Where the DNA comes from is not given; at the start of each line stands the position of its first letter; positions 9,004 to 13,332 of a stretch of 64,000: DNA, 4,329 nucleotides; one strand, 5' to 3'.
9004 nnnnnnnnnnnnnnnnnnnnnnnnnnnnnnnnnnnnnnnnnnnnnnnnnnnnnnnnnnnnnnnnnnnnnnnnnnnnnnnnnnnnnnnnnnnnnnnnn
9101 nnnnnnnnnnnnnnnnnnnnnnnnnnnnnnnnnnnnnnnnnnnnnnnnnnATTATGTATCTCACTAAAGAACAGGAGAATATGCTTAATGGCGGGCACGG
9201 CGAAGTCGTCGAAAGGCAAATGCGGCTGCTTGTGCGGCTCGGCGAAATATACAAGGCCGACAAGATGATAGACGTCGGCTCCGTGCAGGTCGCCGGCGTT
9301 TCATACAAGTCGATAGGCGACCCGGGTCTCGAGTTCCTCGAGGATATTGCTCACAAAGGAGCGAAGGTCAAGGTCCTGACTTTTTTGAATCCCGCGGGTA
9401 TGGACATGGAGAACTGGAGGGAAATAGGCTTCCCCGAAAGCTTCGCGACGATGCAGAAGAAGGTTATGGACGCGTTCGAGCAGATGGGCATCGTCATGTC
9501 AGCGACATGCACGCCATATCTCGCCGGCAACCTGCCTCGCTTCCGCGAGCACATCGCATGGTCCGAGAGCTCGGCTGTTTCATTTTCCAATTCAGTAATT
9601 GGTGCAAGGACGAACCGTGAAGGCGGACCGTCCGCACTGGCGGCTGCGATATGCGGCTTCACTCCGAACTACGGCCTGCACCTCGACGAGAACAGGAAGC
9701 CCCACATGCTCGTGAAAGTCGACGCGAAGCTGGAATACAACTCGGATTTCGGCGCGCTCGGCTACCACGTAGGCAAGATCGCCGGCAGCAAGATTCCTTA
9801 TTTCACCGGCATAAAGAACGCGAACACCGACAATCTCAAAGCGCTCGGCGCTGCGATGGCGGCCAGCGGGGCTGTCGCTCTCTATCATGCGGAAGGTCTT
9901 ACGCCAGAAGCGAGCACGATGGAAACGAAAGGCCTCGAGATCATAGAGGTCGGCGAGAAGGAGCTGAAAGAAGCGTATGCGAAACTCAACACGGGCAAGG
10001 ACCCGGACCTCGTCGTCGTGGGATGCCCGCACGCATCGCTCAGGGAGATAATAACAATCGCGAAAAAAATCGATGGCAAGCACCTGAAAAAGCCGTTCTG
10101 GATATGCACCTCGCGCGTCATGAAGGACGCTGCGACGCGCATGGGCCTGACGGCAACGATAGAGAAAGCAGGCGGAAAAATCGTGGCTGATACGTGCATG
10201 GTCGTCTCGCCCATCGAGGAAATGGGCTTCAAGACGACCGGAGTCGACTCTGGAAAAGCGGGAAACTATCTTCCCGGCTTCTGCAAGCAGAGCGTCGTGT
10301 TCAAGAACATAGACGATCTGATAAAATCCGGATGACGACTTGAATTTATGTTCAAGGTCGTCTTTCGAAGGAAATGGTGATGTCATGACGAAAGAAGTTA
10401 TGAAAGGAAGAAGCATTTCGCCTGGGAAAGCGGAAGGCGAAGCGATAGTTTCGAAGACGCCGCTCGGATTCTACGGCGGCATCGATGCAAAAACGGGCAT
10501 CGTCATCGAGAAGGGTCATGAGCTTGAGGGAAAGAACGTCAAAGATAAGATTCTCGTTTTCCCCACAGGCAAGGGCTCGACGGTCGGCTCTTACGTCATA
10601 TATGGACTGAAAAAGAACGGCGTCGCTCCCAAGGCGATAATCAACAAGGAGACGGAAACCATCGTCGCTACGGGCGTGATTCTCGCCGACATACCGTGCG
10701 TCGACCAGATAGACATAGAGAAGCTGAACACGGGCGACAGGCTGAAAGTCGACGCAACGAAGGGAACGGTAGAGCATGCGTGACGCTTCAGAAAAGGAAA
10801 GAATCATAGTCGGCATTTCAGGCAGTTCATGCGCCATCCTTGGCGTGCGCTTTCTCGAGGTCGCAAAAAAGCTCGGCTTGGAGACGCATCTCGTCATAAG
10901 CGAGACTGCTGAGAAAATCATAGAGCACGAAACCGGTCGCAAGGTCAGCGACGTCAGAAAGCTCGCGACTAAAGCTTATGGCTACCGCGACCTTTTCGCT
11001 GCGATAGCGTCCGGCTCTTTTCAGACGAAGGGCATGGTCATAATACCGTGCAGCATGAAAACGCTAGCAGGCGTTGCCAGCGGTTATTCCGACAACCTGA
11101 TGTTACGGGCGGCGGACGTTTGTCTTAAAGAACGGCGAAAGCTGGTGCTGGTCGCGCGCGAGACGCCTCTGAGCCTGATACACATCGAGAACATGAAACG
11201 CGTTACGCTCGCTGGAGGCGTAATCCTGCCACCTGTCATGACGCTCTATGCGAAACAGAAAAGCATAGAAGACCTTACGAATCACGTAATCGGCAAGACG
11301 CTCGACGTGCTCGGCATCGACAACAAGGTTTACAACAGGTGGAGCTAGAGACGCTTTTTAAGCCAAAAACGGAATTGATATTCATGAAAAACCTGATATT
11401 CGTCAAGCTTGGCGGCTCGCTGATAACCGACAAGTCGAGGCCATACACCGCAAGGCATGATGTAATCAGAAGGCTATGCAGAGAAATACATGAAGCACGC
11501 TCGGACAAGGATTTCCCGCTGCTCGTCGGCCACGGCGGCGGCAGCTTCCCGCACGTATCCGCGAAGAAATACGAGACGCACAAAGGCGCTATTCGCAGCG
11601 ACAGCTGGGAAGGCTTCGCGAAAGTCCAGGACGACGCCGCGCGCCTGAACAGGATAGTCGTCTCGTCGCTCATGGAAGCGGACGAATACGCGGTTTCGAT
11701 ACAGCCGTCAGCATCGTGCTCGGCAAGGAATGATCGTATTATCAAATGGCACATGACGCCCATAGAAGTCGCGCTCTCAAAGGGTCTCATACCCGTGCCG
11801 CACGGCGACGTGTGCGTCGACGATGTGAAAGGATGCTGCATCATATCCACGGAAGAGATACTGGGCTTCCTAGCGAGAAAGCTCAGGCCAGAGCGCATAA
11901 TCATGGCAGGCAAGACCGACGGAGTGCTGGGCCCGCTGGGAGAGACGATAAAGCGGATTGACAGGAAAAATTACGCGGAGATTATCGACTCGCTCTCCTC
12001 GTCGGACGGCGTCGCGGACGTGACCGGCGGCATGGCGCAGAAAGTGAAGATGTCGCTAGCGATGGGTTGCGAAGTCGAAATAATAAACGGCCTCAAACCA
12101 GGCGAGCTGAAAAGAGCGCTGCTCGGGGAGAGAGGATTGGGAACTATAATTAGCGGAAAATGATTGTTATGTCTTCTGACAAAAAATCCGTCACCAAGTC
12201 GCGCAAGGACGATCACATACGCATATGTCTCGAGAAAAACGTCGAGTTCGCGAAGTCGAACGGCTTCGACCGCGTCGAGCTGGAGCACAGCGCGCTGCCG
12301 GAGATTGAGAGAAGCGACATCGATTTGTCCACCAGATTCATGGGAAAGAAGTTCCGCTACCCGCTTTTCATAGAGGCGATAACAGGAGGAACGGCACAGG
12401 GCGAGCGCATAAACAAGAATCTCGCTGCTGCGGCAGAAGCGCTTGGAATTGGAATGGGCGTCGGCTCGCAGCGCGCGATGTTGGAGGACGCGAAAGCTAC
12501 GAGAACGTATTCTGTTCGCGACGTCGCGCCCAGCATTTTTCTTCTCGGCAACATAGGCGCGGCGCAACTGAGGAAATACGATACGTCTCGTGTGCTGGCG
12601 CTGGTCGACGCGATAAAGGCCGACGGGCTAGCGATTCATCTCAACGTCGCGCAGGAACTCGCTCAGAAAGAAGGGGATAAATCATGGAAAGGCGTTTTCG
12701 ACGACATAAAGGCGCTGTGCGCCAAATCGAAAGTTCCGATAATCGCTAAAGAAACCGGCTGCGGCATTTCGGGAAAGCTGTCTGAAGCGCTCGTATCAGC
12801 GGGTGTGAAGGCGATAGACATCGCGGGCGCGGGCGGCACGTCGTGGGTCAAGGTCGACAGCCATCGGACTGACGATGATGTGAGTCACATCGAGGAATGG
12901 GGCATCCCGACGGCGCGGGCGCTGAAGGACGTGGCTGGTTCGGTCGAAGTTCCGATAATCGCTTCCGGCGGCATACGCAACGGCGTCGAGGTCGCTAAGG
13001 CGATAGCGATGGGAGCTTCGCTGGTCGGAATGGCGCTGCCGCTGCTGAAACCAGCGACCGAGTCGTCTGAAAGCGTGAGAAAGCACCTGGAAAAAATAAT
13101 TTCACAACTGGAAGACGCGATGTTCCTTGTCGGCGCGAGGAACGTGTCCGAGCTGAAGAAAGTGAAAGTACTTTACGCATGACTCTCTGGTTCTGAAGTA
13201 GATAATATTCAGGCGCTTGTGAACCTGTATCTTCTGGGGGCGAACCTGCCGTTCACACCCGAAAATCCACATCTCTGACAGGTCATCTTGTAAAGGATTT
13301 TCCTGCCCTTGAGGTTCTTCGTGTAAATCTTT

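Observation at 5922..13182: Complete archaeal-type mevalonate pathway in one operon, with two extra unassigned genes between the UbiD-like decarboxylase and the dehydratase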

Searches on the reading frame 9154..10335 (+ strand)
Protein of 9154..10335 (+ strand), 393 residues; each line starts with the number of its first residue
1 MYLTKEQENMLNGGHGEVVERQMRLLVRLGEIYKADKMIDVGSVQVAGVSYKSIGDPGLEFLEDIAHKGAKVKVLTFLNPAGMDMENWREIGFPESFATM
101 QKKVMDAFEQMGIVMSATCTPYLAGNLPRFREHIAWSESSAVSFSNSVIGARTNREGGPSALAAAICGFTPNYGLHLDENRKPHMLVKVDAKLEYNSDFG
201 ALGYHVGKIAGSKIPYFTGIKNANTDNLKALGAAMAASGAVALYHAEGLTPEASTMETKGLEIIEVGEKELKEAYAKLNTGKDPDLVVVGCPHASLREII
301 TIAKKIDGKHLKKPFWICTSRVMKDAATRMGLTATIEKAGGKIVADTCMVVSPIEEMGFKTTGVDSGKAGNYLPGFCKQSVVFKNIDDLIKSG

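Call 3: search_protein_families(library=pfam, proteins=[window:9154-10335:+], max_evalue=0.01)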
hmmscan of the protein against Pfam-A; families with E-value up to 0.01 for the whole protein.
window:9154-10335:+ (393 aa): 1 family
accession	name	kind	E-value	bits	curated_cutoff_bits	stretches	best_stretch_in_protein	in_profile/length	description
PF04412.18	AcnX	-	1.1e-162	541.8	31.5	1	1-391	1-400/400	Aconitase X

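Call 4: search_protein_families(library=ncbifam, proteins=[window:9154-10335:+], max_evalue=0.01)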
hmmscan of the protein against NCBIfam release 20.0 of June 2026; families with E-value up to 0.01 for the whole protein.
window:9154-10335:+ (393 aa): 1 family
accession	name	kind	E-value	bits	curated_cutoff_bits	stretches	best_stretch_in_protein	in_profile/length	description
NF051439.1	C3LHypDHLhpIPSEAE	equivalog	8.3e-86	288.6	700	1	2-391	145-541/555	cis-3-hydroxy-L-proline dehydratase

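Call 28: search_solved_structures(query=window:9154-10335:+, max_evalue=0.00001)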
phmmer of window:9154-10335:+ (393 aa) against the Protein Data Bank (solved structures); distinct sequences matched with E-value up to 0.00001: 4.
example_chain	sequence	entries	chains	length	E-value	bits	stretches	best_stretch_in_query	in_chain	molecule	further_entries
7cnr_A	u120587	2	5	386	6.7e-115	387.7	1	1-392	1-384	DUF521 domain-containing protein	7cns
7d2r_A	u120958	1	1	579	1.9e-57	198.6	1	3-392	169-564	cis-3-hydroxy-L-proline dehydratase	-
7cnq_A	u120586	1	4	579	8.8e-56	193.1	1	3-392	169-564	cis-3-hydroxy-L-proline dehydratase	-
7cnp_A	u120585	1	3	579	8.8e-56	193.1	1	3-392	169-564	cis-3-hydroxy-L-proline dehydratase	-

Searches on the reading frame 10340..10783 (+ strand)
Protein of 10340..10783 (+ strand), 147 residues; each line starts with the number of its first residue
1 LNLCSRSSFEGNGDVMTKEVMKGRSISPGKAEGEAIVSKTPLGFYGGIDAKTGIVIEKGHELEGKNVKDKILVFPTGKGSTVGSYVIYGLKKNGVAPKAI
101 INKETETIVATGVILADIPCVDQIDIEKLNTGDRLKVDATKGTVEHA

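Call 3: search_protein_families(library=pfam, proteins=[window:10340-10783:+], max_evalue=0.01)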
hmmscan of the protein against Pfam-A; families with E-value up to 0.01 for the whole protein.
window:10340-10783:+ (147 aa): 1 family
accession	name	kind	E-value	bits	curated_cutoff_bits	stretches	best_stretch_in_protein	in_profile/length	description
PF01989.23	AcnX_swivel_put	-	4.9e-35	119.7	27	1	43-121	2-80/80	Aconitase X swivel domain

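Call 4: search_protein_families(library=ncbifam, proteins=[window:10340-10783:+], max_evalue=0.01)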
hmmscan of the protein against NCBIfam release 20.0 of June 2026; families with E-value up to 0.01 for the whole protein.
window:10340-10783:+ (147 aa): 3 families
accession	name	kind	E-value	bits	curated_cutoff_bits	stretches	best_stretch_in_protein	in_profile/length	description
NF003046.0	PRK03955.1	equivalog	1.9e-55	186.4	163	1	21-145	4-128/132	DUF126 domain-containing protein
NF051439.1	C3LHypDHLhpIPSEAE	equivalog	1.7e-23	82.9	700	1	25-118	2-95/555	cis-3-hydroxy-L-proline dehydratase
NF003295.0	PRK04293.1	equivalog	0.0016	17.4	368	1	74-146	33-105/337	adenylosuccinate synthetase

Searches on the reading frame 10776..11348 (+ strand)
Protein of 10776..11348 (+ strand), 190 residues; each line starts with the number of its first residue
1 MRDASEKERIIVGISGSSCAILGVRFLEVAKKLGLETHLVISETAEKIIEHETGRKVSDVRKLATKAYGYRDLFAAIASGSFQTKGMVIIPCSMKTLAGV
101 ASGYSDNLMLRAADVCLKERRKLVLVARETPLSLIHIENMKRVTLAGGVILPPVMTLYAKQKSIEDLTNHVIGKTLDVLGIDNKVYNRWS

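Call 3: search_protein_families(library=pfam, proteins=[window:10776-11348:+], max_evalue=0.01)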
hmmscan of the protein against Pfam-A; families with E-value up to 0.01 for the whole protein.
window:10776-11348:+ (190 aa): 1 family
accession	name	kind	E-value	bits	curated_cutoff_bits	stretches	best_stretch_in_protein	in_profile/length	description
PF02441.25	Flavoprotein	-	5.9e-42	143.4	22.7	1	9-178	2-161/162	Flavoprotein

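Call 4: search_protein_families(library=ncbifam, proteins=[window:10776-11348:+], max_evalue=0.01)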
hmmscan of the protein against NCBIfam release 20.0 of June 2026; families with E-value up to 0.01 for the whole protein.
window:10776-11348:+ (190 aa): 8 families
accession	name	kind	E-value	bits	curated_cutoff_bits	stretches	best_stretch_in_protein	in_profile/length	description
NF004685.0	PRK06029.1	subfamily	7.6e-73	244.6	188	1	8-190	2-185/187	UbiX family flavin prenyltransferase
TIGR00421.1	ubiX_pad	subfamily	1.5e-72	243.1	108.9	1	9-189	1-181/181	UbiX family flavin prenyltransferase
NF041206.1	VdcB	exception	3.3e-72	242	290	1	9-190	1-183/184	non-oxidative hydroxyarylic acid decarboxylases subunit B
NF041218.1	BagM_FevK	exception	1.4e-58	197.8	420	1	9-189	2-183/215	bagremycin/ferroverdin biosynthesis UbiX family decarboxylase BagM/FevK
TIGR00521.1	coaBC_dfp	equivalog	5.6e-07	28.9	219.7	1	6-117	2-113/392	bifunctional phosphopantothenoylcysteine decarboxylase/phosphopantothenate--cysteine ligase CoaBC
TIGR02113.1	coaC_strep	equivalog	0.00032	20.6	261.4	1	9-131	2-124/177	phosphopantothenoylcysteine decarboxylase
NF006161.0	PRK08305.1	equivalog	0.00067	19.4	156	1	8-126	6-127/196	dipicolinate synthase subunit B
TIGR02852.1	spore_dpaB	equivalog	0.00093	18.6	229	1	9-126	2-122/187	dipicolinate synthase subunit B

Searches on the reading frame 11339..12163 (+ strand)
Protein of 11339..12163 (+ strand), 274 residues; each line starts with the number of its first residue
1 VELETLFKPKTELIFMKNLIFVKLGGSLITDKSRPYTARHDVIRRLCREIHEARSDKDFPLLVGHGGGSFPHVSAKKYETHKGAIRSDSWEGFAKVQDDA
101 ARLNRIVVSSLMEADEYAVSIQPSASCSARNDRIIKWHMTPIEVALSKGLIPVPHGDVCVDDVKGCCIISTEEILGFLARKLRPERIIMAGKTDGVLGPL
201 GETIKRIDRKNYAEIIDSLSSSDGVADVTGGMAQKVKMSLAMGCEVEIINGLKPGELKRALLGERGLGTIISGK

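Call 3: search_protein_families(library=pfam, proteins=[window:11339-12163:+], max_evalue=0.01)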
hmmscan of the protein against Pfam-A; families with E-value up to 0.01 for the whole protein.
window:11339-12163:+ (274 aa): 1 family
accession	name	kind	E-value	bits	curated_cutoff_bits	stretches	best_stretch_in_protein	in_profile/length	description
PF00696.33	AA_kinase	-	2.3e-31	109.8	24.9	1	19-241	2-221/234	Amino acid kinase family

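Call 4: search_protein_families(library=ncbifam, proteins=[window:11339-12163:+], max_evalue=0.01)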
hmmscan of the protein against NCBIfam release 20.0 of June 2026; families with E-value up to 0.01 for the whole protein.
window:11339-12163:+ (274 aa): 4 families
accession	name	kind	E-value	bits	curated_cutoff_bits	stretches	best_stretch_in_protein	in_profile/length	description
NF040647.1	IPPK_Arch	equivalog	1.3e-59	201.6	120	1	21-271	2-259/259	isopentenyl phosphate kinase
TIGR00761.1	argB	equivalog_domain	4.4e-05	23.1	151.3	1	140-240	126-219/231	acetylglutamate kinase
NF000338.1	fomA_AB016934.1.gene6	equivalog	0.00026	20.1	550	1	19-238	5-219/266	fosfomycin resistance kinase FomA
NF000122.1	485965_fosC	equivalog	0.0012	18.9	350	1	120-237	26-142/182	fosfomycin resistance kinase FosC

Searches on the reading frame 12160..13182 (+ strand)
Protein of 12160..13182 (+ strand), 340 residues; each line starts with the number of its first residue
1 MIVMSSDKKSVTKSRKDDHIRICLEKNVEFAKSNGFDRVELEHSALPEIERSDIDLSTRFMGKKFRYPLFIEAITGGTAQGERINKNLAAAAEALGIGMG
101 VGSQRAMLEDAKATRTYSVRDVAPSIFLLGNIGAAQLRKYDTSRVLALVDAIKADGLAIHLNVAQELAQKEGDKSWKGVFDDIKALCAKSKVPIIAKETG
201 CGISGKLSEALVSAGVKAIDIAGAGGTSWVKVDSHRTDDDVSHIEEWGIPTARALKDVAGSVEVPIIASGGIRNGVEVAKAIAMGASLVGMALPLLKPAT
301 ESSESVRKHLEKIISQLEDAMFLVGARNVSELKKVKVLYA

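Call 3: search_protein_families(library=pfam, proteins=[window:12160-13182:+], max_evalue=0.01)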
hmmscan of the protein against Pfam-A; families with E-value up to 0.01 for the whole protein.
window:12160-13182:+ (340 aa): 7 families
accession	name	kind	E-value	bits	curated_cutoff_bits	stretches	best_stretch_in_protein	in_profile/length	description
PF01070.24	FMN_dh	-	3.8e-26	92.4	24.9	2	179-334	206-345/350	FMN-dependent dehydrogenase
PF00478.31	IMPDH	-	5.1e-08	32.7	25.6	1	181-291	134-235/345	IMP dehydrogenase / GMP reductase domain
PF03060.21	NMO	-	2.2e-06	27.8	28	1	253-324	183-252/331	Nitronate monooxygenase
PF01645.23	Glu_synthase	-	2.5e-05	24.1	20.4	1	189-292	202-304/369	Conserved region in glutamate synthase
PF04481.18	DUF561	-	0.00031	20.4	21.6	1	206-296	136-218/243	Protein of unknown function (DUF561)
PF01180.27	DHO_dh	-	0.00068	19.3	27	1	256-313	231-290/291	Dihydroorotate dehydrogenase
PF00977.27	His_biosynth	-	0.0079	16.1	23.6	0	253-289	180-218/228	Histidine biosynthesis protein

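Call 4: search_protein_families(library=ncbifam, proteins=[window:12160-13182:+], max_evalue=0.01)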
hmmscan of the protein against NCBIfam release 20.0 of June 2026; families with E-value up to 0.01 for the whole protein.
window:12160-13182:+ (340 aa): 18 families
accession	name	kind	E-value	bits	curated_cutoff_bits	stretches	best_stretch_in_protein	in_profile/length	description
TIGR02151.1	IPP_isom_2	equivalog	2.3e-121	404.9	281.3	1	15-339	2-336/338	type 2 isopentenyl-diphosphate Delta-isomerase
TIGR02708.1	L_lactate_ox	equivalog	2.4e-10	39.9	645.5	1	168-337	196-358/367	L-lactate oxidase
NF008398.0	PRK11197.1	subfamily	1.3e-09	37.3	376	1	250-334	285-372/381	L-lactate dehydrogenase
TIGR03966.1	actino_HemFlav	equivalog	4.2e-09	35.6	470.85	1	252-337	289-377/385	pre-mycofactocin synthase MftD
NF033901.1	L_lactate_LldD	exception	1.1e-08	34.5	550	1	250-334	285-372/377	FMN-dependent L-lactate dehydrogenase LldD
NF005741.0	PRK07565.1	subfamily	1.3e-06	27.8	303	1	154-316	129-293/335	dihydroorotate dehydrogenase-like protein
TIGR03151.1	enACPred_II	equivalog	1.5e-06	27.8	453.1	1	180-314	76-210/307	enoyl-[acyl-carrier-protein] reductase FabK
TIGR01302.1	IMP_dehydrog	equivalog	1.1e-05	24.5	481.5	1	247-303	308-366/450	IMP dehydrogenase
NF003966.0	PRK05458.1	equivalog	1.5e-05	24.5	344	1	253-303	192-241/327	GMP reductase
NF041011.1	dihydoor_dh_Arch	equivalog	9e-05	21.7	330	1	252-316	211-275/289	dihydroorotate dehydrogenase PyrD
TIGR01306.1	GMP_reduct_2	equivalog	0.00014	21.5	465.65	1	254-292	189-227/321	GMP reductase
TIGR00735.1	hisF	equivalog_domain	0.00023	20.5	294.55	0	252-297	63-108/254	imidazole glycerol phosphate synthase subunit HisF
NF005574.0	PRK07259.1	equivalog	0.00066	18.7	269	1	253-315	227-288/304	dihydroorotate dehydrogenase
NF002702.0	PRK02506.1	equivalog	0.001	18.3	301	1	263-316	243-296/313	dihydroorotate oxidase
TIGR01304.1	IMP_DH_rel_2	equivalog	0.0012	18.1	342.1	1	255-299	246-290/365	GuaB3 family IMP dehydrogenase-related protein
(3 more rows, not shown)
